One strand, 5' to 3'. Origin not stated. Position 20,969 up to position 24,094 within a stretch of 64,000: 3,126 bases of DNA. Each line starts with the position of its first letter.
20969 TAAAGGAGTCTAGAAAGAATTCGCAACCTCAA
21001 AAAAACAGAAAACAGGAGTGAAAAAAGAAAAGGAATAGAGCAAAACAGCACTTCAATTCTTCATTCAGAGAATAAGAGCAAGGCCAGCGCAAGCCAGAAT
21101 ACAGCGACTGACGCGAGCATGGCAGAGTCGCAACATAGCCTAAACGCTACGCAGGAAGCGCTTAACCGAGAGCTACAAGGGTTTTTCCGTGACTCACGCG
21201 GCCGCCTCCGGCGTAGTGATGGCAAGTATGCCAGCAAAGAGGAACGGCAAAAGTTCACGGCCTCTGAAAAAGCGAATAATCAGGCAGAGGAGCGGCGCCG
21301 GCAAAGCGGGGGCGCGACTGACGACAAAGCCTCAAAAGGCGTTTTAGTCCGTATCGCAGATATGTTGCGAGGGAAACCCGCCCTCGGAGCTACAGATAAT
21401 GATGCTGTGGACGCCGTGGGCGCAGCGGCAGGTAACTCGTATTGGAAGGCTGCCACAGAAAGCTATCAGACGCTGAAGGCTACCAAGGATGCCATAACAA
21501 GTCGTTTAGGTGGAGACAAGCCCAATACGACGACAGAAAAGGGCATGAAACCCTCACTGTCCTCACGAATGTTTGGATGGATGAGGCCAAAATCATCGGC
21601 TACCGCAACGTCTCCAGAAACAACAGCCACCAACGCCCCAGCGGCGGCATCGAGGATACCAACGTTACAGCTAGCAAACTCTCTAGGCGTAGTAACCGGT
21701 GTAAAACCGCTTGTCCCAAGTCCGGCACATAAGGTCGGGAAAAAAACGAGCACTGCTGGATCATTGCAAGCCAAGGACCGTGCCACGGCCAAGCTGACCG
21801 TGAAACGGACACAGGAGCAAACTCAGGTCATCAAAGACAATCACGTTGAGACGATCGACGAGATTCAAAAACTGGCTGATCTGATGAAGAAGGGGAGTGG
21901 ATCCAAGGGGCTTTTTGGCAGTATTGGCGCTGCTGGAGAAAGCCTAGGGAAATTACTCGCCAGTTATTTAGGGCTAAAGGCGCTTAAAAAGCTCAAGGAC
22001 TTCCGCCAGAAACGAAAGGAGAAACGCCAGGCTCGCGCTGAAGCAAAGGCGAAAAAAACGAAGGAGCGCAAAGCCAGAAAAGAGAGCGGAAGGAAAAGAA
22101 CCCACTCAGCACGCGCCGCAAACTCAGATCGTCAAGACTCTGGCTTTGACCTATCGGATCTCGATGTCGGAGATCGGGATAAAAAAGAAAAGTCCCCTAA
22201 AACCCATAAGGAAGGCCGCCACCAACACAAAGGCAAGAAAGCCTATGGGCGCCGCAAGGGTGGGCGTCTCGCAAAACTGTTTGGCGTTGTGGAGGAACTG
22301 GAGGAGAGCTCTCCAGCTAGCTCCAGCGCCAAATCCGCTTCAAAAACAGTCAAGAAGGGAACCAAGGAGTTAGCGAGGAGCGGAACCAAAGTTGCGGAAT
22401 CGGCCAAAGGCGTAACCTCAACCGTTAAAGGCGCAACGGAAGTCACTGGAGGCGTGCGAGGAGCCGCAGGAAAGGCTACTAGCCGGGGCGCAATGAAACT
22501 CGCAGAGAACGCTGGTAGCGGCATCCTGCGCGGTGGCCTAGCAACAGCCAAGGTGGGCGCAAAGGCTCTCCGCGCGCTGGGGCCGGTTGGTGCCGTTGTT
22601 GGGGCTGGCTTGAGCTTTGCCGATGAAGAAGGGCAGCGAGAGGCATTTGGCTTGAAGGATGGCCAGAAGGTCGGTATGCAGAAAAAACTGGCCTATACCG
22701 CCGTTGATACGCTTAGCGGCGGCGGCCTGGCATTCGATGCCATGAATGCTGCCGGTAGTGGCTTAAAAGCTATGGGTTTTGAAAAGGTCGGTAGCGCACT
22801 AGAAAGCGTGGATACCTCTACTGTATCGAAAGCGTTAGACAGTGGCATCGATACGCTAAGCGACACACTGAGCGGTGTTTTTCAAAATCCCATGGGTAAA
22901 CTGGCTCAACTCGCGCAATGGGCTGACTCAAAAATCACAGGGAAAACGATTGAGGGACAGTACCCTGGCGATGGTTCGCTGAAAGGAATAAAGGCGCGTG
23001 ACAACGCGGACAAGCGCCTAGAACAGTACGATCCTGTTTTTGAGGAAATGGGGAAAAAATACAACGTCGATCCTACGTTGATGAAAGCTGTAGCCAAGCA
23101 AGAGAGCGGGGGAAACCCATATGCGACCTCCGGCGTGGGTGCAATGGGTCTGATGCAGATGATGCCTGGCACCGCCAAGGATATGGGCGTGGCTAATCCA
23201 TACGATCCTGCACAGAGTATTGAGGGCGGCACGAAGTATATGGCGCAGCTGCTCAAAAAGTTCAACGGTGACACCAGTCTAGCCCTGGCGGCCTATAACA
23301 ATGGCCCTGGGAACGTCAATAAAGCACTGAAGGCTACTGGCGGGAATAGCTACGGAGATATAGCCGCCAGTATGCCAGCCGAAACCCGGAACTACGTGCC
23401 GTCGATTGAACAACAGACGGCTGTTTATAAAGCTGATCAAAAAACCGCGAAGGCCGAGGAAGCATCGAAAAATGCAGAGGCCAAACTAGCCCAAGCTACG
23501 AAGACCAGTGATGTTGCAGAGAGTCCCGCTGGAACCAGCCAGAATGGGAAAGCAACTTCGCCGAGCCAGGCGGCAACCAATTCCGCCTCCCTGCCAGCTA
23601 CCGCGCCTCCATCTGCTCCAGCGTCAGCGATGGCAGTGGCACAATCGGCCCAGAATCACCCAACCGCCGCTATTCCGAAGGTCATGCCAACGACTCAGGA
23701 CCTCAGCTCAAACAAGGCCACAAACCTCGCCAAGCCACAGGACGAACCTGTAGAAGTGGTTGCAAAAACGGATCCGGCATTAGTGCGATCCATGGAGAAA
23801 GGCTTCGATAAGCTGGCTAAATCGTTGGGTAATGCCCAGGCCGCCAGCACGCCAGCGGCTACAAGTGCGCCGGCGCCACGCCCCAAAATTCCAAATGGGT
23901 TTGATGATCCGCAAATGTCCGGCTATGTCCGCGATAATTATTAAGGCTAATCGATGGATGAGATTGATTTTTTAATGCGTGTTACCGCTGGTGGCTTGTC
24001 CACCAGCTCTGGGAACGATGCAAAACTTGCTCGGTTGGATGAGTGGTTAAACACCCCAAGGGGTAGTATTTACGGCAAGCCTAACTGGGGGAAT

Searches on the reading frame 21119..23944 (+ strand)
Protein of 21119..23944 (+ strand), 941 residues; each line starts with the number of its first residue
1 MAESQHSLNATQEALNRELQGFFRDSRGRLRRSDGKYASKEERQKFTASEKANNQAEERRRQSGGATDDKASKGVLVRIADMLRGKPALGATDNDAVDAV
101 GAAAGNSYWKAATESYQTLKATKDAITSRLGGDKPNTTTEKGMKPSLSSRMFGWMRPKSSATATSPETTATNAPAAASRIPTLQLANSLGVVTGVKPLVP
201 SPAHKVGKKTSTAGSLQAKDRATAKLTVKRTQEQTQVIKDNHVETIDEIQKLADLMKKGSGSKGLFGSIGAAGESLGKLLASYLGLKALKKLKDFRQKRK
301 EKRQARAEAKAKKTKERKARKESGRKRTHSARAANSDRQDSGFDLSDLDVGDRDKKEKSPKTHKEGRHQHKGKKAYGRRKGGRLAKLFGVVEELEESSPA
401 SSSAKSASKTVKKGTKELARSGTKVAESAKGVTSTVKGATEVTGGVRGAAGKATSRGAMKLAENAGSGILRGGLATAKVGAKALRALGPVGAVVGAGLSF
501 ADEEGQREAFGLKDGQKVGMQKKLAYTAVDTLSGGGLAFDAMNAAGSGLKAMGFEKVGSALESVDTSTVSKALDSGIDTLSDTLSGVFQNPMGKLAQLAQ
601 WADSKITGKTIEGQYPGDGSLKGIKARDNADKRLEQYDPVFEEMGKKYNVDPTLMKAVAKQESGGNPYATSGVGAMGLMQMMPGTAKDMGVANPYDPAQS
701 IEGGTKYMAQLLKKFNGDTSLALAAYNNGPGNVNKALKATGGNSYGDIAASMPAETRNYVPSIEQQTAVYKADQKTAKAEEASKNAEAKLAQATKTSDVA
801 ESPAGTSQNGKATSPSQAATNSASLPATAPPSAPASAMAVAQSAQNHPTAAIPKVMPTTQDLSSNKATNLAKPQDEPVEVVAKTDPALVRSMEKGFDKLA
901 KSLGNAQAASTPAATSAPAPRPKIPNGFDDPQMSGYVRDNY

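Call 10: search_protein_families(library=pfam, proteins=[window:21119-23944:+], max_evalue=0.001)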
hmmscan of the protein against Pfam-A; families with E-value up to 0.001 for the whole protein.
window:21119-23944:+ (941 aa): 1 family
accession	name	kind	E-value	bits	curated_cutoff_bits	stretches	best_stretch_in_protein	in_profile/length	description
PF01464.25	SLT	-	1.1e-33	115.6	21.3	1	641-742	3-110/117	Transglycosylase SLT domain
